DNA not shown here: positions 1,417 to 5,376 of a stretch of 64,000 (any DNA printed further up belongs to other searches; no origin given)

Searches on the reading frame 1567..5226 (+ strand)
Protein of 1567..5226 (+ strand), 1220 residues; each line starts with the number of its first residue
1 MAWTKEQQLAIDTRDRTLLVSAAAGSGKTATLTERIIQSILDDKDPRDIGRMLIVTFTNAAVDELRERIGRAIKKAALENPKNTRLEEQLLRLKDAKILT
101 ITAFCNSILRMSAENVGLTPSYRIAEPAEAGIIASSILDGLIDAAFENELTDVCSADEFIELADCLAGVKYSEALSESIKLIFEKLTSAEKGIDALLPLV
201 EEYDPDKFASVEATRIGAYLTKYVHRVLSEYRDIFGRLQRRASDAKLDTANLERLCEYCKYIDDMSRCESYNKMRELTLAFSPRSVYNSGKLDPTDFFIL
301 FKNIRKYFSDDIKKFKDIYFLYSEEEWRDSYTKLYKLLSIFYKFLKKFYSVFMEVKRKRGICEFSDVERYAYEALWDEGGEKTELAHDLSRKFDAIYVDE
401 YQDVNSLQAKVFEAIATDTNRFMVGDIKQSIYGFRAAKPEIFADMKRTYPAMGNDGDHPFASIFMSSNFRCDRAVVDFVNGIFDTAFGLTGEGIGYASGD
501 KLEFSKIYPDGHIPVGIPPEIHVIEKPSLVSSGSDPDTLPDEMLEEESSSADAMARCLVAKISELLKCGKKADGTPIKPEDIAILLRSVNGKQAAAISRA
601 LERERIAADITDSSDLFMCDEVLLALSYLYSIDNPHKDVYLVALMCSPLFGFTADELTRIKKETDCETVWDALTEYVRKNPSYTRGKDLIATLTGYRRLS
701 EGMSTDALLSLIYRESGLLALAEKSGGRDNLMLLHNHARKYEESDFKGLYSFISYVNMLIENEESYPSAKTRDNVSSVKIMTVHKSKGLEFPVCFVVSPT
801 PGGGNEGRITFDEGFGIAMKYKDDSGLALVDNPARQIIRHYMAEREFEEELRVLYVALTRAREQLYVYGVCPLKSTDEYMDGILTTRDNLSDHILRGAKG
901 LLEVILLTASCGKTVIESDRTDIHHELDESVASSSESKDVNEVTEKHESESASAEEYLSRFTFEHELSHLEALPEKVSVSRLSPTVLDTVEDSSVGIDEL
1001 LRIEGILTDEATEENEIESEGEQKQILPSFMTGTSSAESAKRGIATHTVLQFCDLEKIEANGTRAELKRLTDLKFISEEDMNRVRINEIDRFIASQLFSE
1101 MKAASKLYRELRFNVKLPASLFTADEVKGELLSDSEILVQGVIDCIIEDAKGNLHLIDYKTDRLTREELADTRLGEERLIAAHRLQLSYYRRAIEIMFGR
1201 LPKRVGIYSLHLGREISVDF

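Call 10: search_protein_families(library=pfam, proteins=[window:1567-5226:+], max_evalue=0.001)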
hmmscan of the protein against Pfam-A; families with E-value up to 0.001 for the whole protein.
window:1567-5226:+ (1220 aa): 7 families
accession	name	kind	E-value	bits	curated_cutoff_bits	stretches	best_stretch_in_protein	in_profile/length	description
PF00580.27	UvrD-helicase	-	9e-50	170.3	23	1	3-450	1-271/271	UvrD/REP helicase N-terminal domain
PF13361.12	UvrD_C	-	4.7e-27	95.8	25.6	1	542-867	41-345/350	UvrD-like helicase C-terminal domain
PF13245.12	AAA_19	-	1.3e-16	61.4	25.1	1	7-435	1-134/134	AAA domain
PF13538.12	UvrD_C_2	-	5.5e-11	42.6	27.4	1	842-868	26-52/52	UvrD-like helicase C-terminal domain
PF12705.13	PDDEXK_1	-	4.9e-07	30.4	22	1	1036-1202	31-177/247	PD-(D/E)XK nuclease superfamily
PF01443.25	Viral_helicase1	-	6.7e-06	26.5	21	0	844-868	203-227/228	Viral superfamily 1 RNA helicase core domain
PF13086.12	AAA_11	-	2.7e-05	24.5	27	1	16-89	18-92/257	AAA domain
